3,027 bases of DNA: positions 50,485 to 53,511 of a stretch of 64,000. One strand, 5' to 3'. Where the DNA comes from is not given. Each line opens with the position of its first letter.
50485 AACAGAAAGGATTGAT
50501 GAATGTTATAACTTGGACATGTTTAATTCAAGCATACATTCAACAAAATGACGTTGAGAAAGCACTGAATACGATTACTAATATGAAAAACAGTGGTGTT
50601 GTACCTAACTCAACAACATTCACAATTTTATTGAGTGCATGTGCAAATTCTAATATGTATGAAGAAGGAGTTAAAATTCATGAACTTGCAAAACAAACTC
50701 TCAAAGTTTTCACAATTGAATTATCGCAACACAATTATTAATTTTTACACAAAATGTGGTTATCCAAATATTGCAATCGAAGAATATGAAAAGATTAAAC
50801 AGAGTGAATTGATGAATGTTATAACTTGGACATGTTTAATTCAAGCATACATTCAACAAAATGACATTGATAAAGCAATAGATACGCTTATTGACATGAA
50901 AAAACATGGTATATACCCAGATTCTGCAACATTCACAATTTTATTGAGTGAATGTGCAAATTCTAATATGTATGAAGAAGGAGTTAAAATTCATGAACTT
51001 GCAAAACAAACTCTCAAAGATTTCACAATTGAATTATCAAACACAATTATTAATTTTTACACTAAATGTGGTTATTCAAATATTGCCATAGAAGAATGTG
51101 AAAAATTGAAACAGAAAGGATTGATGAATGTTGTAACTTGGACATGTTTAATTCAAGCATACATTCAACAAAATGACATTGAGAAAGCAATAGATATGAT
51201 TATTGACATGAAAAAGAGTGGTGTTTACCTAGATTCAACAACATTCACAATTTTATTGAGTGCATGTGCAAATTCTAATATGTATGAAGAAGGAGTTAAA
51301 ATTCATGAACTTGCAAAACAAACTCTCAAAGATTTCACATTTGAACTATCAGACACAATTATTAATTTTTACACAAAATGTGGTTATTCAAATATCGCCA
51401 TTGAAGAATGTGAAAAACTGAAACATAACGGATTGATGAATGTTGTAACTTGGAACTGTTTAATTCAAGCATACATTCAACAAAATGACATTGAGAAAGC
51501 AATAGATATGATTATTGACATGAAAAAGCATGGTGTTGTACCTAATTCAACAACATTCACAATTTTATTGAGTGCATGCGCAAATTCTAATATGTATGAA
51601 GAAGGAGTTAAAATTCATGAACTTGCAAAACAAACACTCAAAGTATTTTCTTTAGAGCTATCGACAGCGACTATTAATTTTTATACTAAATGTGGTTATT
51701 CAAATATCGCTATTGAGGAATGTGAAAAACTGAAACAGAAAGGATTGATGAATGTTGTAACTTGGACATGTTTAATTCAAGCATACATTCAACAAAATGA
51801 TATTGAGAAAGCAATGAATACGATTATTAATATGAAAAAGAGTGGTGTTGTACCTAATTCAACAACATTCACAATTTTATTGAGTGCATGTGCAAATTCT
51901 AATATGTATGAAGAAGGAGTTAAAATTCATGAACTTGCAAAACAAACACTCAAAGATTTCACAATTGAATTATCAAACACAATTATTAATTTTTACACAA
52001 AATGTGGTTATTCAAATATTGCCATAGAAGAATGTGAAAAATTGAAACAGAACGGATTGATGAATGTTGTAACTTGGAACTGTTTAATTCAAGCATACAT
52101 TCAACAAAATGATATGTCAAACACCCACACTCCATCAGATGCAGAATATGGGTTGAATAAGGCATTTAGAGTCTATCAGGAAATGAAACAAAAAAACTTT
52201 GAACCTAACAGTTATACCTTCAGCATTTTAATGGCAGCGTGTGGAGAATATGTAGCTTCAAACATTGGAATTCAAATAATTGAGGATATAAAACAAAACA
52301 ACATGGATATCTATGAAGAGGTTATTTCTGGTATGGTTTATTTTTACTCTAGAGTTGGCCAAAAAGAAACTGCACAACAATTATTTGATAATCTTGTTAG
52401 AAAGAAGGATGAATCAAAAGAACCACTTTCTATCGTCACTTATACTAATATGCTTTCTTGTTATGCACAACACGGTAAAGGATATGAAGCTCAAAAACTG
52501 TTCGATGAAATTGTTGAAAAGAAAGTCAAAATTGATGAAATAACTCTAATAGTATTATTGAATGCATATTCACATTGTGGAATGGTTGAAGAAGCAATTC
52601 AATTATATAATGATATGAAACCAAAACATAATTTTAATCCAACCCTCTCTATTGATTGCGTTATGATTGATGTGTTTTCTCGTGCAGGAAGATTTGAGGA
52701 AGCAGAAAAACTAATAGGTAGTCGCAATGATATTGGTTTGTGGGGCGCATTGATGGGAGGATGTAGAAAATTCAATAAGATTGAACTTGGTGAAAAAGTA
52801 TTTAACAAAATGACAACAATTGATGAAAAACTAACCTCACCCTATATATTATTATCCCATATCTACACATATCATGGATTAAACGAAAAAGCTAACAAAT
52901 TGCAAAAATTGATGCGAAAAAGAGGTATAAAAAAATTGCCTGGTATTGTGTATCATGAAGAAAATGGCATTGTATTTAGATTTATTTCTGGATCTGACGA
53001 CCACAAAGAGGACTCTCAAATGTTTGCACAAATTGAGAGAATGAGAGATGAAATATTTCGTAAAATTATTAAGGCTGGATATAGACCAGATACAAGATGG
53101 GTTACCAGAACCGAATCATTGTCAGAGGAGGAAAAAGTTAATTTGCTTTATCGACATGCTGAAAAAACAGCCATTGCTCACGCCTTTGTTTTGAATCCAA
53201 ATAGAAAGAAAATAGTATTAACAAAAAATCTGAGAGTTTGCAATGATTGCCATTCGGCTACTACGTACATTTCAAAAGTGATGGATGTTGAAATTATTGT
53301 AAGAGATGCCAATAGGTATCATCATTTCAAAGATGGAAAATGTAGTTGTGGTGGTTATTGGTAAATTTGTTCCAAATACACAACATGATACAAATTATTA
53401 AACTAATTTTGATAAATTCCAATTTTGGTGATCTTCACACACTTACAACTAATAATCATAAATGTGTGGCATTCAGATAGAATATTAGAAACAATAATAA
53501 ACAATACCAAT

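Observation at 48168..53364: Plant-type PLS-class PPR protein with a DYW deaminase domain, built from ~10 near-identical 315-bp tandem units and carrying frame-breaking indels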

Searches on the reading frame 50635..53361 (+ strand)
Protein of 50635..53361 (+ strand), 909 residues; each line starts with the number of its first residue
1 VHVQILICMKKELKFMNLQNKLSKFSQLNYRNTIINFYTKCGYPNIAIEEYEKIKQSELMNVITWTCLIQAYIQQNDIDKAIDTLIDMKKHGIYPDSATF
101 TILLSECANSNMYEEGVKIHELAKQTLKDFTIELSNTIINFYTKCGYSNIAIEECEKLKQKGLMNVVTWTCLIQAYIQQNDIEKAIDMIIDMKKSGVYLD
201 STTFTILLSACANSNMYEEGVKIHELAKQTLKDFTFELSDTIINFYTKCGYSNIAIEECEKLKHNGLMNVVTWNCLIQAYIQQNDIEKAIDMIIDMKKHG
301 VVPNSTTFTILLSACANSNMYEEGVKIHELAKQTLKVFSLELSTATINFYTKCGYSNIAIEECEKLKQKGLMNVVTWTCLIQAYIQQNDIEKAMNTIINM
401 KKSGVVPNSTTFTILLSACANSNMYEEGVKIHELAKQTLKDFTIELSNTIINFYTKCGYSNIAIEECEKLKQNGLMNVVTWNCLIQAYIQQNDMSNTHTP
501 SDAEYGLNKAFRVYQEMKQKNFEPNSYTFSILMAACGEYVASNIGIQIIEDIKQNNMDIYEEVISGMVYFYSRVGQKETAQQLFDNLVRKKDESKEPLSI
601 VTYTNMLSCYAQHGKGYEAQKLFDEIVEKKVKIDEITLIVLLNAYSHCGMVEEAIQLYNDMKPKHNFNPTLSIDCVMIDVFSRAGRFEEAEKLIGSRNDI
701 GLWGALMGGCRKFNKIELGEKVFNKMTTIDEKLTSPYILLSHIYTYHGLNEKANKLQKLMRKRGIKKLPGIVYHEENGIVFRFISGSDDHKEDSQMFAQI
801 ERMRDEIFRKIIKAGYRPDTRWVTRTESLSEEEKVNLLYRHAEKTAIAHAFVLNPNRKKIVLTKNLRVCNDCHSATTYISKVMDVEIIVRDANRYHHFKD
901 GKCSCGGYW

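Call 8: search_protein_families(library=pfam, proteins=[window:50635-53361:+], max_evalue=0.01)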
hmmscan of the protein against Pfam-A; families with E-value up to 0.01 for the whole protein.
window:50635-53361:+ (909 aa): 30 families (the best 25 are shown)
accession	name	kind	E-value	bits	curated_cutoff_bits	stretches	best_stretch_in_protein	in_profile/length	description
PF13041.12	PPR_2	-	9.7e-108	352.6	30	8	269-317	2-50/50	PPR repeat family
PF01535.26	PPR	-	1.9e-76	247.6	25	6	271-301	1-31/31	PPR repeat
PF13812.12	PPR_3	-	9.8e-46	154.1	25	5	366-421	6-62/63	Pentatricopeptide repeat domain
PF14432.12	DYW_deaminase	-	1.2e-37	128.1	24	1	815-909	1-93/93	DYW family of nucleic acid deaminases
PF12854.13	PPR_1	-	1.5e-34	117.8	23.8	1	268-297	5-34/34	PPR repeat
PF17177.10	PPR_long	-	1.4e-24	87.1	27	2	507-652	27-176/211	Pentacotripeptide-repeat region of PRORP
PF20431.4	E_motif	-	1.2e-13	51.5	27.3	1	713-771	1-59/63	E motif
PF13428.12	TPR_14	-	3.9e-13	49.1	23.5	0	65-104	4-41/44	Tetratricopeptide repeat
PF14559.12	TPR_19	-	5.1e-13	49.6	25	0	68-87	31-50/68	Tetratricopeptide repeat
PF00515.34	TPR_1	-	1.8e-12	46.9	27.8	0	272-291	3-22/34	Tetratricopeptide repeat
PF23276.1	TPR_24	-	1.6e-11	44.8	27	0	358-421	20-85/195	Fungal tetratrico peptide repeats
PF10037.15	MRP-S27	-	3.1e-11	43.3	25.9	1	58-120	99-163/393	Mitochondrial 28S ribosomal protein S27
PF09295.16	ChAPs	-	3.5e-11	43.1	20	0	341-397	235-291/395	ChAPs (Chs5p-Arf1p-binding proteins)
PF19189.6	Mtf2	-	1.2e-06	28.8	27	0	274-316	115-158/195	Mtf2 family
PF19964.5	EAD11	-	1.5e-06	28.5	26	0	173-192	6-25/80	Effector-associated domain 11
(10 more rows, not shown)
